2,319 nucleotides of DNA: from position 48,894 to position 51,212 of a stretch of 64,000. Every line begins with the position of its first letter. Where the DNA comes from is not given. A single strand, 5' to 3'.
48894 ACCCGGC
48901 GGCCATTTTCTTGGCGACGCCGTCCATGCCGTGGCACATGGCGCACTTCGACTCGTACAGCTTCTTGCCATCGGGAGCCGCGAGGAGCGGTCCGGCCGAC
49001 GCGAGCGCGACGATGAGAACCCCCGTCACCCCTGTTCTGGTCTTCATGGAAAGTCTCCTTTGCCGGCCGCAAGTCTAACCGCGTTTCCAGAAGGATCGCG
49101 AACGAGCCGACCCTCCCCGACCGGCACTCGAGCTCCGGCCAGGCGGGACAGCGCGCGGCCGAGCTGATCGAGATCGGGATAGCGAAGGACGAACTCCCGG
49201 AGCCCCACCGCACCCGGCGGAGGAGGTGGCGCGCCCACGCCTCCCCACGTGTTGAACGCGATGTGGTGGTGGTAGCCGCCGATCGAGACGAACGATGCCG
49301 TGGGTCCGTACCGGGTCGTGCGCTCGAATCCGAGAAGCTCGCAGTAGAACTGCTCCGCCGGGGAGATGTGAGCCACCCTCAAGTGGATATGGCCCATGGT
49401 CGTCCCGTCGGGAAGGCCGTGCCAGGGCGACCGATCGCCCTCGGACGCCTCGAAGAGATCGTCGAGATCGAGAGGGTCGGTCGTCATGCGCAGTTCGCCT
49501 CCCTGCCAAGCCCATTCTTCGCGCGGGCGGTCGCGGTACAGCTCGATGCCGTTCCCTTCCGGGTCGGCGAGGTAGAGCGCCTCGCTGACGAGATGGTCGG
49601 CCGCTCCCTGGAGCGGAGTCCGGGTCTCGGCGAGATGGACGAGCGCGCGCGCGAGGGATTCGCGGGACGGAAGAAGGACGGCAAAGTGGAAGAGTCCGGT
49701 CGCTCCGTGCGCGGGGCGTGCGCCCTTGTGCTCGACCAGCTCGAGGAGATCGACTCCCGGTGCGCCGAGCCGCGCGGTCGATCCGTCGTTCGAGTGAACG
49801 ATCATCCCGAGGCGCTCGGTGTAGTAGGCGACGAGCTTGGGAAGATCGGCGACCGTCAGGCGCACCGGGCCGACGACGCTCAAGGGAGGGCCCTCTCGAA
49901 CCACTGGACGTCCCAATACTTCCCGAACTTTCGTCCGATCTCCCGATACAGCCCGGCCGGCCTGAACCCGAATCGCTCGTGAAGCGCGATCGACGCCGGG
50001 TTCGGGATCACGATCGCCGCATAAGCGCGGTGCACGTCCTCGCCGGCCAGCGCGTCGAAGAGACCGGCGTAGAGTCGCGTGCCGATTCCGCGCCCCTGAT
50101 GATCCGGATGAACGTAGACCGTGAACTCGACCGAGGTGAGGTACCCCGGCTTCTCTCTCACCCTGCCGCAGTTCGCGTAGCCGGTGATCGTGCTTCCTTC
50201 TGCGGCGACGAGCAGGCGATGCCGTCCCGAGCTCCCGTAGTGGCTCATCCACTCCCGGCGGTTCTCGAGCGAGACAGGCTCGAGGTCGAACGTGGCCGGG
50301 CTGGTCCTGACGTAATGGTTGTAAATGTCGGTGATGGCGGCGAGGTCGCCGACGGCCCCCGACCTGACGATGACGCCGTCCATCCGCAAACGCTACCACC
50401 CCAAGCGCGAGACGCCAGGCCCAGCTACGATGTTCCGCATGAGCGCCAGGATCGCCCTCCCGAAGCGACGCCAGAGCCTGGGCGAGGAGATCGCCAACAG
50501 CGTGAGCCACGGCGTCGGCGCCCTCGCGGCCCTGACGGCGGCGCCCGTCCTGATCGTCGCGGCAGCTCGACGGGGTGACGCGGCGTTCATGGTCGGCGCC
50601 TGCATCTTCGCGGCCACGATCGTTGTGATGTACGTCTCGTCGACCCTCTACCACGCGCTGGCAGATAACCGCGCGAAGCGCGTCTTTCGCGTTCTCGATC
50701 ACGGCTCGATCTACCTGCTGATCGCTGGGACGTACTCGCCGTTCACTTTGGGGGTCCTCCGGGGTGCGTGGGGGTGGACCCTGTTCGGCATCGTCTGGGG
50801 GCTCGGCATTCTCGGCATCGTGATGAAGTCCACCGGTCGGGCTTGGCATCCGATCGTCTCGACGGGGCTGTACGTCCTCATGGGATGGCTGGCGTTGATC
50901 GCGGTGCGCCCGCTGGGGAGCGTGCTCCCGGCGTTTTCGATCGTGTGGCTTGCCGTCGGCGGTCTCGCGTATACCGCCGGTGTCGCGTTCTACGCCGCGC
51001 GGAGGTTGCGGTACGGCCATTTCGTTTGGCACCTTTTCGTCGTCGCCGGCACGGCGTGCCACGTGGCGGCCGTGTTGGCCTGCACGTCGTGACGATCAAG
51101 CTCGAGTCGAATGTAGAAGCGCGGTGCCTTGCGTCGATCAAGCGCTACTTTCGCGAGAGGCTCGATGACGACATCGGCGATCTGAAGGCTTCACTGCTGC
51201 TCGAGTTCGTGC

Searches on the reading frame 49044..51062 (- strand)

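Call 72: search_protein_families(library=pfam, proteins=[window:49044-51062:-], max_evalue=0.00001)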
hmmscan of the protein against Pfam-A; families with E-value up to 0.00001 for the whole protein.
window:49044-51062:- (672 aa): 1 family
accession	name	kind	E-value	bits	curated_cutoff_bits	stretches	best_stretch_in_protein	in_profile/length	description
PF00903.31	Glyoxalase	-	5.7e-19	69.1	20.6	2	556-662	2-119/121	Glyoxalase/Bleomycin resistance protein/Dioxygenase superfamily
